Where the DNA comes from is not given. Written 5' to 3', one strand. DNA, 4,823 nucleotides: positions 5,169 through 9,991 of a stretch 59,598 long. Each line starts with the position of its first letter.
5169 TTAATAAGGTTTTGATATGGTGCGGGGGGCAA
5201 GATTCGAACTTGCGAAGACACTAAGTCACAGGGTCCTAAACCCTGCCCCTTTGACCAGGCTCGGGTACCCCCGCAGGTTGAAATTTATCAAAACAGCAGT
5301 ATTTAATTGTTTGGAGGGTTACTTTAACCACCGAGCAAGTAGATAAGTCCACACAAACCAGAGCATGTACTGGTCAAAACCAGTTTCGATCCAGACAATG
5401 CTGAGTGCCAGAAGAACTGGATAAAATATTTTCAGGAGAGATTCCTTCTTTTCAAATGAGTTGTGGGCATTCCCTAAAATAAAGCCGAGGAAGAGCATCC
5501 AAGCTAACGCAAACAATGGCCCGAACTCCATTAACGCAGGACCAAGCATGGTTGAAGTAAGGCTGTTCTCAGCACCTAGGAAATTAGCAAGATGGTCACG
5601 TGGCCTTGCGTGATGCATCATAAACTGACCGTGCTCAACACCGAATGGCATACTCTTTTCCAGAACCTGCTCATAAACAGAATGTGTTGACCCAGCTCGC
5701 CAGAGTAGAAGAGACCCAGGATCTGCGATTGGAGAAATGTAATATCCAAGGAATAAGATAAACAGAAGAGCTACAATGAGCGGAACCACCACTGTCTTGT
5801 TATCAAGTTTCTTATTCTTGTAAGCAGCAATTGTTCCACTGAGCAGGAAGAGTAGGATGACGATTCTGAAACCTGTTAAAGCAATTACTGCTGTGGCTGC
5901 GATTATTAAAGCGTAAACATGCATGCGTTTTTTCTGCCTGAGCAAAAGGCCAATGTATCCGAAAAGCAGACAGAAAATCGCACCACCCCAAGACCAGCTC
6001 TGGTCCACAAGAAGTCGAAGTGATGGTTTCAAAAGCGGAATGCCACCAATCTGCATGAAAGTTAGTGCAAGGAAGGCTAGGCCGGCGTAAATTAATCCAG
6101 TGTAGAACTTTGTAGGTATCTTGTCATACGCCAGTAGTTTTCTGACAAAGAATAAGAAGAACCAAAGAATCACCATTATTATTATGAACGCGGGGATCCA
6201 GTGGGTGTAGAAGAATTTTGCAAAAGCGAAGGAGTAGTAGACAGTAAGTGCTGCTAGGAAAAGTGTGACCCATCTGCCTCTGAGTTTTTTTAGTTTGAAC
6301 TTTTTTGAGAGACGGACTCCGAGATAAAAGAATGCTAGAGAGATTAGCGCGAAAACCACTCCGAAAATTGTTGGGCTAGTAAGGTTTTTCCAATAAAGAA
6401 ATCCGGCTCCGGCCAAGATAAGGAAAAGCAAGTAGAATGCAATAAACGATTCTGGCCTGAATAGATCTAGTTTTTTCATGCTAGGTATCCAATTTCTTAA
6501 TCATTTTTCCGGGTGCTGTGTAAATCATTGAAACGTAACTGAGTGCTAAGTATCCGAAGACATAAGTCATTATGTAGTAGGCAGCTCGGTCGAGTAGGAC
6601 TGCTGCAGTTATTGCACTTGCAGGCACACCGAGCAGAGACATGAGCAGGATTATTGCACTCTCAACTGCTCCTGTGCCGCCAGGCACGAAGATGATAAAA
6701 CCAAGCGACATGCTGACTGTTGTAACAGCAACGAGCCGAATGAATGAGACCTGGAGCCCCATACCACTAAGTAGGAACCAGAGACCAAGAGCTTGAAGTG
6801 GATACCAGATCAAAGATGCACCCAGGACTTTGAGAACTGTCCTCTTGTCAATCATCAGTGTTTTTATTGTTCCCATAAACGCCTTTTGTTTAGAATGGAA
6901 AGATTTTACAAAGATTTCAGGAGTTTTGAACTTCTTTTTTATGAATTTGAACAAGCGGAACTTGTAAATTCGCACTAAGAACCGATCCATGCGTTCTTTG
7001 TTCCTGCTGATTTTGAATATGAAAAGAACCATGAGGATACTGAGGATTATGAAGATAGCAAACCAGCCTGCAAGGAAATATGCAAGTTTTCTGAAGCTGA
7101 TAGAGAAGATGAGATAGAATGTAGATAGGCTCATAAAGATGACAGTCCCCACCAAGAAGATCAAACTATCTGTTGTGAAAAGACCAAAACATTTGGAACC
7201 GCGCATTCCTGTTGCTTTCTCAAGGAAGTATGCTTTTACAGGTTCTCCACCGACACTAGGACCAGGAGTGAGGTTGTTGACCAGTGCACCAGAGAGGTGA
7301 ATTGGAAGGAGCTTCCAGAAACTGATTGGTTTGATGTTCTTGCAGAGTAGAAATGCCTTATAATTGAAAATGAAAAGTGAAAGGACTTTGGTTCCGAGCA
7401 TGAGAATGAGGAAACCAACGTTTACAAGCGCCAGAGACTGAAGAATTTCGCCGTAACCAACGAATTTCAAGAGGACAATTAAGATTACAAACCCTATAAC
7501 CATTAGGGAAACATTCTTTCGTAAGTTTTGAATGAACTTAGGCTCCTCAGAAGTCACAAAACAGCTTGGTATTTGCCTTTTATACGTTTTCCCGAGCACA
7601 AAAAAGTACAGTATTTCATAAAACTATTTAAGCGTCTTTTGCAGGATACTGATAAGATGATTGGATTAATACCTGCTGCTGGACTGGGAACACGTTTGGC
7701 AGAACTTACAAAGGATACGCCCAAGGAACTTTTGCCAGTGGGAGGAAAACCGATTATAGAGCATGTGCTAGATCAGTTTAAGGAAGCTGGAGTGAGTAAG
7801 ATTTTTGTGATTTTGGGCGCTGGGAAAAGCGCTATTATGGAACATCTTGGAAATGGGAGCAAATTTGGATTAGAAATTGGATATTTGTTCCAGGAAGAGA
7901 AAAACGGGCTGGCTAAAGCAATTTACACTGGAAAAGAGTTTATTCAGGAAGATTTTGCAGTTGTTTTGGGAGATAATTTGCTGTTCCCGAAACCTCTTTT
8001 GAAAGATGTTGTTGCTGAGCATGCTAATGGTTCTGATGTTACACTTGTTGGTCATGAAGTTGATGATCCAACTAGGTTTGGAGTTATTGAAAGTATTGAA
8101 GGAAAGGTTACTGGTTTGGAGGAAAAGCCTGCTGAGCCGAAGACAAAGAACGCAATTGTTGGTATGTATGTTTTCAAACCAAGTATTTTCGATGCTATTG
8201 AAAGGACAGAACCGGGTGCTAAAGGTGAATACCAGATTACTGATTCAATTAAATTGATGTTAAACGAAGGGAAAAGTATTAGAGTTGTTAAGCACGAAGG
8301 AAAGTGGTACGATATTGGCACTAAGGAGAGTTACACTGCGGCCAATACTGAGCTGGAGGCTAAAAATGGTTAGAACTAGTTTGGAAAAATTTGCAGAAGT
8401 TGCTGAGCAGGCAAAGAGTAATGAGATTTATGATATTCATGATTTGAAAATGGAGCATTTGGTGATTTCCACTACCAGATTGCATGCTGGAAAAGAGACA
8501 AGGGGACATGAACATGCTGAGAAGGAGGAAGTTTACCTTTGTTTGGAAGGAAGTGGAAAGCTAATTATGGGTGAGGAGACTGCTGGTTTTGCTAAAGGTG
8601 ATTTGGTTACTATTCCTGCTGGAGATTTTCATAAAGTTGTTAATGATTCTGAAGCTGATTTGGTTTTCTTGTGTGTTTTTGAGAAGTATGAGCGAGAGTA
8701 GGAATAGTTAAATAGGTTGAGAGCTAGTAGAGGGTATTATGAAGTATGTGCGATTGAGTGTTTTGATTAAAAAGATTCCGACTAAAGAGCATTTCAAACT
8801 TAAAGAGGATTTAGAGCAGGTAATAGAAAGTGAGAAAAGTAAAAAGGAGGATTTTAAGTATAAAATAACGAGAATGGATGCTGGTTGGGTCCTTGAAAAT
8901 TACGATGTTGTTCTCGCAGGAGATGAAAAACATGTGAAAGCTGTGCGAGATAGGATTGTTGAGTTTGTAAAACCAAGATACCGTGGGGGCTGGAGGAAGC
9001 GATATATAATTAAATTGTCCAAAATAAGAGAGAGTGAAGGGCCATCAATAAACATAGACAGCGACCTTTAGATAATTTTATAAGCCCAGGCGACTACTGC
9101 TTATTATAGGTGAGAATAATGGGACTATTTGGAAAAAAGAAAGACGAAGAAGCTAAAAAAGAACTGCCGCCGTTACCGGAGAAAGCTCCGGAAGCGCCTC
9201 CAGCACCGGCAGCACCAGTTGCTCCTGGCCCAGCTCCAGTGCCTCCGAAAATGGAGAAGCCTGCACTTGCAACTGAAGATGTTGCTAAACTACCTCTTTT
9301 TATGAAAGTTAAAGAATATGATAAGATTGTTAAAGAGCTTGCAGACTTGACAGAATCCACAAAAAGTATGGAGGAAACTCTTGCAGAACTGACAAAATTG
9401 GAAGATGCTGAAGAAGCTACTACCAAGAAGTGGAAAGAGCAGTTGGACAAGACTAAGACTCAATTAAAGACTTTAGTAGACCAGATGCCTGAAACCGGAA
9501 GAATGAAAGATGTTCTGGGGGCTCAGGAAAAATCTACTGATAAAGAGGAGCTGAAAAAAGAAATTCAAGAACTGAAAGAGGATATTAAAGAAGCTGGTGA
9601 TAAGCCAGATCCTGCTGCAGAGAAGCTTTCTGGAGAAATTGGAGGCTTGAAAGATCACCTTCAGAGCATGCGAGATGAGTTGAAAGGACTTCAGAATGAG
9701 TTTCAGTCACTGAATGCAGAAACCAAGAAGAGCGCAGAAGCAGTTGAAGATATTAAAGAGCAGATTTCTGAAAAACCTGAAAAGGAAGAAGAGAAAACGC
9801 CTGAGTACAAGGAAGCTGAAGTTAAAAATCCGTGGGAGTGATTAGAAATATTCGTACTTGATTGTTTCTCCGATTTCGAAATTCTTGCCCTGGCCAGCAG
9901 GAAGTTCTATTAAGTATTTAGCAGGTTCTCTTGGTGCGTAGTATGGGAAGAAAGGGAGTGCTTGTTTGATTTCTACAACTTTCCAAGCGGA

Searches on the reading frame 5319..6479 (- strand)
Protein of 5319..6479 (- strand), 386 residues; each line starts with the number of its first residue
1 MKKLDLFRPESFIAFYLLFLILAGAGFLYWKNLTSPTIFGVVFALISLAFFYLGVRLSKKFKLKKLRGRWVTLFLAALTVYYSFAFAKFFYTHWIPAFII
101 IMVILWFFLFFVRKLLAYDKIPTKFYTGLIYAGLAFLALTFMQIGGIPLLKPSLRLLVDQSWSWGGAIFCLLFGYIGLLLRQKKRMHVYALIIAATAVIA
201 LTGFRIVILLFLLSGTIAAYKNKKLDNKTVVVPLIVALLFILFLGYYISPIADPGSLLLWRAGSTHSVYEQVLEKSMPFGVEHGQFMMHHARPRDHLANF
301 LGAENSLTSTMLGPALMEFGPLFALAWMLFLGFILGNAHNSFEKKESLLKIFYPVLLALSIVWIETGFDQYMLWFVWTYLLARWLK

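Call 101: search_protein_families(library=pfam, proteins=[window:5319-6479:-], max_evalue=0.0001)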
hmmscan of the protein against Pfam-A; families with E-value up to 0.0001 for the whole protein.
window:5319-6479:- (386 aa): 1 family
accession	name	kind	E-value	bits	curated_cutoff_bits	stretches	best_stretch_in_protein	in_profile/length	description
PF01901.21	O_anti_polymase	-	8.7e-39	134.2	24.2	1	5-375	1-333/335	Putative O-antigen polymerase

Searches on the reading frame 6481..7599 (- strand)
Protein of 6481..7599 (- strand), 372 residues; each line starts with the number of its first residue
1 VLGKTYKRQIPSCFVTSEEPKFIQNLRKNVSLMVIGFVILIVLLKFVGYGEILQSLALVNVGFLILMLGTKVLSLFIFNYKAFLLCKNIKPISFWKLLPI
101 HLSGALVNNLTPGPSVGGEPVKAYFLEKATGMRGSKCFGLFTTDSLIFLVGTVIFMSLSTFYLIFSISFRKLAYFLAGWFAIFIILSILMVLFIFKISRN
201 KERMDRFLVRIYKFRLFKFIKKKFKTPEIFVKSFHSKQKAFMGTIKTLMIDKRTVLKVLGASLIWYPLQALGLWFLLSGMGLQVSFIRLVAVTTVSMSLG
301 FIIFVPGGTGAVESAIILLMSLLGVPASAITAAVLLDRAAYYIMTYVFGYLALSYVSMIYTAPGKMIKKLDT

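Call 101: search_protein_families(library=pfam, proteins=[window:6481-7599:-], max_evalue=0.0001)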
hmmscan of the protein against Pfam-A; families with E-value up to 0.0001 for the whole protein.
window:6481-7599:- (372 aa): 1 family
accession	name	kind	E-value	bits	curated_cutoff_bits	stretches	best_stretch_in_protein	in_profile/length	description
PF03706.18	LPG_synthase_TM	-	2.6e-41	142.5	33.4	1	34-349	2-302/302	Lysylphosphatidylglycerol synthase TM region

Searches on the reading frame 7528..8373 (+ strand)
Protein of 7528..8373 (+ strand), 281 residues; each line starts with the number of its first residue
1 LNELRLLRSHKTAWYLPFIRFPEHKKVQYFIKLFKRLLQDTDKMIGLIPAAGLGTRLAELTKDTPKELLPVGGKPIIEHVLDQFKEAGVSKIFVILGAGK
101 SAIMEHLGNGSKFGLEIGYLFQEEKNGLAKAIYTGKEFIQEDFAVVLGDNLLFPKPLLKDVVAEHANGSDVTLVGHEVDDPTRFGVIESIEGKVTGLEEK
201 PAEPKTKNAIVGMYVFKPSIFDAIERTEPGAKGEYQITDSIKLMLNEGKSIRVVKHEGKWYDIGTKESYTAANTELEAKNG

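Call 101: search_protein_families(library=pfam, proteins=[window:7528-8373:+], max_evalue=0.0001)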
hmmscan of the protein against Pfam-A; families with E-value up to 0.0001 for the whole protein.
window:7528-8373:+ (281 aa): 3 families
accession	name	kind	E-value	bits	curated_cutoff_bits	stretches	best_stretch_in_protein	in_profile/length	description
PF00483.29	NTP_transferase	-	4.5e-51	174.2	21.2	1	46-277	2-243/245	Nucleotidyl transferase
PF12804.13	NTP_transf_3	-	1.8e-13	51.4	27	1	46-227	1-144/160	MobA-like NTP transferase domain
PF01128.25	IspD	-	6.7e-08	33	27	1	45-107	2-62/221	2-C-methyl-D-erythritol 4-phosphate cytidylyltransferase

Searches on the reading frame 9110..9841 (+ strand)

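Call 101: search_protein_families(library=pfam, proteins=[window:9110-9841:+], max_evalue=0.0001)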
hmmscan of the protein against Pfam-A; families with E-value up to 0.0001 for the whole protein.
window:9110-9841:+ (243 aa): 1 family
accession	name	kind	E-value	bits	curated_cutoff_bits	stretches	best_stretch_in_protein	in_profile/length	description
PF13094.11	CENP-Q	-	7.9e-05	23.3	28.5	1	64-194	18-147/162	CENP-Q, a CENPA-CAD centromere complex subunit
